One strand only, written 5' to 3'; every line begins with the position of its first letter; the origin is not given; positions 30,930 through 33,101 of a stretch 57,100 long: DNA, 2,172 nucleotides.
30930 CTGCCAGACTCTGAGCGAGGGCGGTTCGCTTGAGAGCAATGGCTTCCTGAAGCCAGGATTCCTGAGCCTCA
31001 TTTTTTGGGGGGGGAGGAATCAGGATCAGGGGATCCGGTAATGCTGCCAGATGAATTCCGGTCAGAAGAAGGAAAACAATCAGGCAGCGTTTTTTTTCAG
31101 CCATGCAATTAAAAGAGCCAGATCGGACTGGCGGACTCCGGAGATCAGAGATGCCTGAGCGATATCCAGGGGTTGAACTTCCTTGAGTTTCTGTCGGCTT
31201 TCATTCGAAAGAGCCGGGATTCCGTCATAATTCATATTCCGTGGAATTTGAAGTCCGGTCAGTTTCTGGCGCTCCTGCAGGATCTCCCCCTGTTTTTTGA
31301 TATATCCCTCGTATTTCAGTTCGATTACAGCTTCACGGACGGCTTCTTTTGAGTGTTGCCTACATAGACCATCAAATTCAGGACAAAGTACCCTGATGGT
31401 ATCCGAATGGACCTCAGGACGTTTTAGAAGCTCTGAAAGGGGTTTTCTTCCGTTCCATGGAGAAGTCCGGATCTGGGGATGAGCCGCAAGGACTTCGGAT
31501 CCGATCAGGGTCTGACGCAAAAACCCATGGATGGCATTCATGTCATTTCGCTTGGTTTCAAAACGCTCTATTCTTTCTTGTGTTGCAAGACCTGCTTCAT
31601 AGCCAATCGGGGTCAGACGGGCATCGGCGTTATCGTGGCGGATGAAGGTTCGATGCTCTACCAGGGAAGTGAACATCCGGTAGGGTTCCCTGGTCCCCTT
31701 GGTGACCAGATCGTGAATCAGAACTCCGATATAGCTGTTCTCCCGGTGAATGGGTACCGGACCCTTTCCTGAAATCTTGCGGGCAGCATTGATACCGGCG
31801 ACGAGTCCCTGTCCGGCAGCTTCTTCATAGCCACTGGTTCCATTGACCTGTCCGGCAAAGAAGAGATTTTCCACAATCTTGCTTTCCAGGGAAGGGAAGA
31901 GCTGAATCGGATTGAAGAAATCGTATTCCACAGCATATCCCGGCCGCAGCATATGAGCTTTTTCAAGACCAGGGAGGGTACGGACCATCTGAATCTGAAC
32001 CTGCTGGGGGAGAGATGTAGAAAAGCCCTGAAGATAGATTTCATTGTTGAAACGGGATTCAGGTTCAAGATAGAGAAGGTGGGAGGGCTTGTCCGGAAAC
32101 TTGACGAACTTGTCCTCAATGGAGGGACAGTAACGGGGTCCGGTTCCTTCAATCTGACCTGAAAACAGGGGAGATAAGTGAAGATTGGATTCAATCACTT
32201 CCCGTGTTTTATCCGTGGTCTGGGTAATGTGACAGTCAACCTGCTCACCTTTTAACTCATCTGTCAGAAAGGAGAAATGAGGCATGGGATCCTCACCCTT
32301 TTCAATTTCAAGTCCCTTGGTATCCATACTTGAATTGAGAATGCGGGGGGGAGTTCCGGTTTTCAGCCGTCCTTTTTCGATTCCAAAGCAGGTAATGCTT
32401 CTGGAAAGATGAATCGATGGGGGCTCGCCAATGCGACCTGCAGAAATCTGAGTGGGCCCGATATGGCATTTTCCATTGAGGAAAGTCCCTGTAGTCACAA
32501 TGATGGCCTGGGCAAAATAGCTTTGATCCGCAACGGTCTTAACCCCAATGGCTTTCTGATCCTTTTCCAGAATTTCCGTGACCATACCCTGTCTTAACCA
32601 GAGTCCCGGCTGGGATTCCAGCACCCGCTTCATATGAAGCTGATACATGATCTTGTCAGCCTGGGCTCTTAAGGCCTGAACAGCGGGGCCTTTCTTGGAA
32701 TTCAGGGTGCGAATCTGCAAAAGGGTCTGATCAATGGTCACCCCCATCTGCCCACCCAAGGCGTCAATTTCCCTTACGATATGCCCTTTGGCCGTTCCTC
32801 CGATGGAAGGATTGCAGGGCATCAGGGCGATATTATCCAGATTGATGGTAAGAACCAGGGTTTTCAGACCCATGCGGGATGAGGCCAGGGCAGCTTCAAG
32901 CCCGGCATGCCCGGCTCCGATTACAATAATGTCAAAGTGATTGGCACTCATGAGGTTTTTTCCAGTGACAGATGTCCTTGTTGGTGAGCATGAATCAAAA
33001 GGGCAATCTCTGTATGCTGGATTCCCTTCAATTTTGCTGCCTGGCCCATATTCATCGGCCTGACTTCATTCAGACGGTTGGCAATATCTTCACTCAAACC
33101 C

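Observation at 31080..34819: Tandem, translationally coupled MnmG paralogs with reciprocal motif divergence (possible heterodimeric tRNA-modification enzyme)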

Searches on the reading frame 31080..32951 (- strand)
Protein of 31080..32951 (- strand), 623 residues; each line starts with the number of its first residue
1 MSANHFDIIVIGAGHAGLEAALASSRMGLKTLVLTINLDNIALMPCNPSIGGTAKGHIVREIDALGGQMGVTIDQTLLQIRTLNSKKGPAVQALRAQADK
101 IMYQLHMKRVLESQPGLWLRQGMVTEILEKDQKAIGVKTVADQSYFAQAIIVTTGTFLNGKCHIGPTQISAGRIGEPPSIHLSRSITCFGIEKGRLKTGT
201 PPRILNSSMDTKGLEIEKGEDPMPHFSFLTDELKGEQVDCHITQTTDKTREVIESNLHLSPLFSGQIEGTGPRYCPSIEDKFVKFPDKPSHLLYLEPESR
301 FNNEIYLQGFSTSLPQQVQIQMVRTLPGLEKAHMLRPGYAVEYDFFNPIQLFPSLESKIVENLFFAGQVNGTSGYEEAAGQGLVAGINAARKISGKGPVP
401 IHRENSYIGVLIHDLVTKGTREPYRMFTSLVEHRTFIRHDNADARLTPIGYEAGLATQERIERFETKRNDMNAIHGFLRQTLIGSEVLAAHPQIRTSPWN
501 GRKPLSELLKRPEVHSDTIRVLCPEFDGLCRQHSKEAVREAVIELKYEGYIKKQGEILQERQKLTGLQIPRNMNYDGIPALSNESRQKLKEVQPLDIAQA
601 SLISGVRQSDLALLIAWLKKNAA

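Call 4: search_protein_families(library=ncbifam, proteins=[window:31080-32951:-])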
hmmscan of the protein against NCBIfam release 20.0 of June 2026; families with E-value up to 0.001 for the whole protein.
window:31080-32951:- (623 aa): 15 families
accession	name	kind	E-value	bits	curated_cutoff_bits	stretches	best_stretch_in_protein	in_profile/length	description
TIGR00136.1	mnmG_gidA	equivalog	2.4e-240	799.1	524.85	1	6-621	1-615/616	tRNA uridine-5-carboxymethylaminomethyl(34) synthesis enzyme MnmG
NF003739.0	PRK05335.1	equivalog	2.7e-22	79.1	262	1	292-425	263-398/441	methylenetetrahydrofolate--tRNA-(uracil(54)-C(5))-methyltransferase (FADH(2)-oxidizing) TrmFO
TIGR00137.1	gid_trmFO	equivalog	2.1e-20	72.9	428.65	1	302-422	270-390/433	FADH(2)-oxidizing methylenetetrahydrofolate--tRNA-(uracil(54)-C(5))-methyltransferase TrmFO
TIGR01292.1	TRX_reduct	equivalog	2.8e-05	23.1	343.45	0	7-36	2-31/300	thioredoxin-disulfide reductase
TIGR01372.1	soxA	subfamily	3.2e-05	21.9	1164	1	4-34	167-197/996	sarcosine oxidase subunit alpha family protein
TIGR00275.1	TIGR00275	subfamily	4.5e-05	22.5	183.8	0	8-34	1-27/401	aminoacetone oxidase family FAD-binding enzyme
TIGR01350.1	lipoamide_DH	equivalog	6.8e-05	21.7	408.8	1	5-155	1-140/461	dihydrolipoyl dehydrogenase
NF003725.0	PRK05329.2-4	equivalog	0.00023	20.2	345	0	2-34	5-37/429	glycerol-3-phosphate dehydrogenase subunit GlpB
TIGR03378.1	glycerol3P_GlpB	equivalog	0.00032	19.8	174.15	0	6-35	1-30/419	anaerobic glycerol-3-phosphate dehydrogenase subunit GlpB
NF003720.0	PRK05329.1-3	equivalog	0.00041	19.1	313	0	5-35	2-32/437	glycerol-3-phosphate dehydrogenase subunit GlpB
NF005064.0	PRK06481.1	equivalog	0.00042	19.2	542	0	4-34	60-90/506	flavocytochrome c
NF005866.0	PRK07803.1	equivalog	0.0005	18.3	819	1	3-36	6-39/631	fumarate reductase/succinate dehydrogenase flavoprotein subunit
NF005691.0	PRK07494.1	equivalog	0.00059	18.5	459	1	3-35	6-38/404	UbiH/UbiF family hydroxylase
TIGR01816.1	sdhA_forward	equivalog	0.00075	17.8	727.35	0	5-35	2-32/584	succinate dehydrogenase flavoprotein subunit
NF009477.0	PRK12843.1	equivalog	0.00088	17.8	758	0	4-34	15-45/578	FAD-dependent oxidoreductase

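Call 5: search_protein_families(library=pfam, proteins=[window:31080-32951:-])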
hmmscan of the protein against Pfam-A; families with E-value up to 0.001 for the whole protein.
window:31080-32951:- (623 aa): 8 families
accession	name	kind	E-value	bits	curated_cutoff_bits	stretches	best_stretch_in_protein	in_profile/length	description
PF01134.28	GIDA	-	1.3e-159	531.9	22.1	1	7-396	1-390/391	Glucose inhibited division protein A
PF13932.14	SAM_GIDA_C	-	1.6e-17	63.5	27.1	1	562-614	4-56/57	tRNA modifying enzyme MnmG/GidA C-terminal helical bundle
PF21680.2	GIDA_C_1st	-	4.3e-15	56.7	24.7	1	458-554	1-95/96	tRNA modifying enzyme MnmG/GidA C-terminal helical domain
PF07992.20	Pyr_redox_2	-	1.5e-05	25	26.1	1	6-155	1-108/291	Pyridine nucleotide-disulphide oxidoreductase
PF03486.20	HI0933_like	-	4.7e-05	23.4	50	0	7-34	2-29/244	HI0933-like protein Rossmann domain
PF12831.13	FAD_oxidored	-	9.6e-05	22.3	27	1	7-35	1-29/416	FAD dependent oxidoreductase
PF00890.30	FAD_binding_2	-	0.00041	20.1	20.4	1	7-35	1-29/414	FAD binding domain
PF13738.12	Pyr_redox_3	-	0.00065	19.5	30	0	9-34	1-27/305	Pyridine nucleotide-disulphide oxidoreductase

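Call 18: search_solved_structures(query=window:31080-32951:-, show_alignments=3, max_evalue=1e-30)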
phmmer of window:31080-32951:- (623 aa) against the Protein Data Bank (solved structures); distinct sequences matched with E-value up to 1e-30: 7.
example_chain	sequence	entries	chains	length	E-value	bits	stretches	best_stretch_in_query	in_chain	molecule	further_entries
3cp2_A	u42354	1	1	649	1.6e-183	614.6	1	5-621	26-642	tRNA uridine 5-carboxymethylaminomethyl modification enzyme gidA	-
9hip_C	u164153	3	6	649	1.6e-183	614.5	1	5-621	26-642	tRNA uridine 5-carboxymethylaminomethyl modification enzyme MnmG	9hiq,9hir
3ces_A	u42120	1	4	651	1.7e-183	614.5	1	5-621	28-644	tRNA uridine 5-carboxymethylaminomethyl modification enzyme gidA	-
3cp8_A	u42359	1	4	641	1.1e-172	578.8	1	4-616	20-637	tRNA uridine 5-carboxymethylaminomethyl modification enzyme gidA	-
2zxh_A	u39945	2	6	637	2.9e-172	577.4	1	4-466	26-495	tRNA uridine 5-carboxymethylaminomethyl modification enzyme mnmG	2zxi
8zu0_A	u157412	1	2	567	6.6e-171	572.9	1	5-560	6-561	tRNA uridine 5-carboxymethylaminomethyl modification enzyme MnmG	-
3g05_A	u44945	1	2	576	3.2e-167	560.8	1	5-549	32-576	tRNA uridine 5-carboxymethylaminomethyl modification enzyme mnmG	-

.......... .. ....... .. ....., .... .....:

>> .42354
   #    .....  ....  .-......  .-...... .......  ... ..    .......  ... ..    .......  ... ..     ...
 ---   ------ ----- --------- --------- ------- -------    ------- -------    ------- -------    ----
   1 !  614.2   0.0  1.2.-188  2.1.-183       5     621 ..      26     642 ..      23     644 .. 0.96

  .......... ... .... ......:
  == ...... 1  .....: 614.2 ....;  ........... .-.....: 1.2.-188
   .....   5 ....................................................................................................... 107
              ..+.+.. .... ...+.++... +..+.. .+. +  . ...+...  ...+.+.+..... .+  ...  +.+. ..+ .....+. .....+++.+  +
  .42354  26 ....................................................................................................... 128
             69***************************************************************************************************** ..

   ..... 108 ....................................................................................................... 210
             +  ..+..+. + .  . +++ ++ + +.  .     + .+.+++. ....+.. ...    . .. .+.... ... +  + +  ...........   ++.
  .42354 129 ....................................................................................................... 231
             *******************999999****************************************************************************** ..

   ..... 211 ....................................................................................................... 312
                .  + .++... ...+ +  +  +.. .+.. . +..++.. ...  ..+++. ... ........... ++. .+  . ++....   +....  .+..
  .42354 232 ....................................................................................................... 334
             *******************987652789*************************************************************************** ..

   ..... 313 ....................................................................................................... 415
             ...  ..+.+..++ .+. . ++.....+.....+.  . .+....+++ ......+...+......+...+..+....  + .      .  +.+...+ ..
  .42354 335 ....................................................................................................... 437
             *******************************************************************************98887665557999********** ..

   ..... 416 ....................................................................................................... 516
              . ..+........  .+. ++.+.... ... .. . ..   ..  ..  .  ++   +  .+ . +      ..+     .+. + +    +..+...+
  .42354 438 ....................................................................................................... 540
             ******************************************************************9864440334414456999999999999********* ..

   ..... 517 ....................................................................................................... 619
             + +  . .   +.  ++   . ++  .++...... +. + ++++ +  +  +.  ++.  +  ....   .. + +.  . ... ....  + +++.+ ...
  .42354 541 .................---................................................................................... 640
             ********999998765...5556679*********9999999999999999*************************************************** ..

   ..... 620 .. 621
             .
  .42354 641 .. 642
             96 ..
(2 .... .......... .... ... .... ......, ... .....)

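Call 25: find_homologous_proteins(query=window:31080-32951:-)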
Query window:31080-32951:- (623 aa): 8000 proteins with E <= 0.001 among 8000 candidates; the best 120 are listed.
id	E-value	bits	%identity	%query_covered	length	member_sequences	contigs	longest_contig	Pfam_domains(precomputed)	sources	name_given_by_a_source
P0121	0.0e+0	1413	100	100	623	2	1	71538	PF07992.21,PF21680.3,PF01134.29,PF13932.16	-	-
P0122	6.8e-289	978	71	99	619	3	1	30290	PF00890.31,PF07992.21,PF21680.3,PF01134.29,PF13932.16,PF12831.14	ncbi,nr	ncbi:MAG: tRNA uridine-5-carboxymethylaminomethyl(34) synthesis enzyme MnmG [Candidatus Cloacimonete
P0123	1.2e-286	970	71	99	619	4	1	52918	PF00890.31,PF07992.21,PF03486.21,PF21680.3,PF01134.29,PF13932.16,PF12831.14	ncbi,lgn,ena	-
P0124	8.0e-276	934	65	100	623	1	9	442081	PF07992.21,PF03486.21,PF21680.3,PF01134.29,PF13932.16,PF12831.14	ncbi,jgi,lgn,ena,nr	ncbi:tRNA uridine-5-carboxymethylaminomethyl(34) synthesis enzyme MnmG [bacterium]|jgi:tRNA uridine 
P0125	1.5e-270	917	66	100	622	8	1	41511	PF07992.21,PF21680.3,PF01134.29,PF13932.16,PF12831.14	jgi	-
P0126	2.2e-270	916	65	100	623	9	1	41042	PF21680.3,PF01134.29,PF13932.16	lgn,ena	-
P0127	2.3e-269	913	64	99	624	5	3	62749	PF21680.3,PF01134.29,PF13932.16,PF12831.14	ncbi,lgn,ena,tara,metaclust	tara:strand:+ start:3287 stop:5161 length:1875 start_codon:yes stop_codon:yes gene_type:complete|met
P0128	5.7e-268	908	65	99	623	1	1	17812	PF21680.3,PF01134.29,PF13932.16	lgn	-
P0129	1.5e-267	907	64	99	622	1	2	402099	PF07992.21,PF21680.3,PF01134.29,PF13932.16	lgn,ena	-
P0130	1.2e-259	881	63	99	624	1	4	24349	PF21680.3,PF01134.29,PF13932.16,PF12831.14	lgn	-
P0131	2.9e-259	880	63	99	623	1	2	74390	PF21680.3,PF01134.29,PF13932.16,PF12831.14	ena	-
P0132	9.4e-257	871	63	98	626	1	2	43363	PF07992.21,PF21680.3,PF01134.29,PF13932.16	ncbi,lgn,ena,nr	ncbi:MAG: tRNA uridine-5-carboxymethylaminomethyl(34) synthesis enzyme MnmG [Candidatus Cloacimonado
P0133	2.0e-256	870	62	98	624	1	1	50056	PF07992.21,PF21680.3,PF01134.29,PF13932.16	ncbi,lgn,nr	ncbi:MAG: tRNA uridine-5-carboxymethylaminomethyl(34) synthesis enzyme MnmG [Candidatus Cloacimonete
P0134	1.8e-255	867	62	99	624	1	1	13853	PF07992.21,PF21680.3,PF01134.29,PF13932.16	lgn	-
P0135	4.4e-255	866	62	99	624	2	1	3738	PF07992.21,PF21680.3,PF01134.29,PF13932.16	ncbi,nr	ncbi:tRNA uridine-5-carboxymethylaminomethyl(34) synthesis enzyme MnmG [bacterium]|nr:tRNA uridine-5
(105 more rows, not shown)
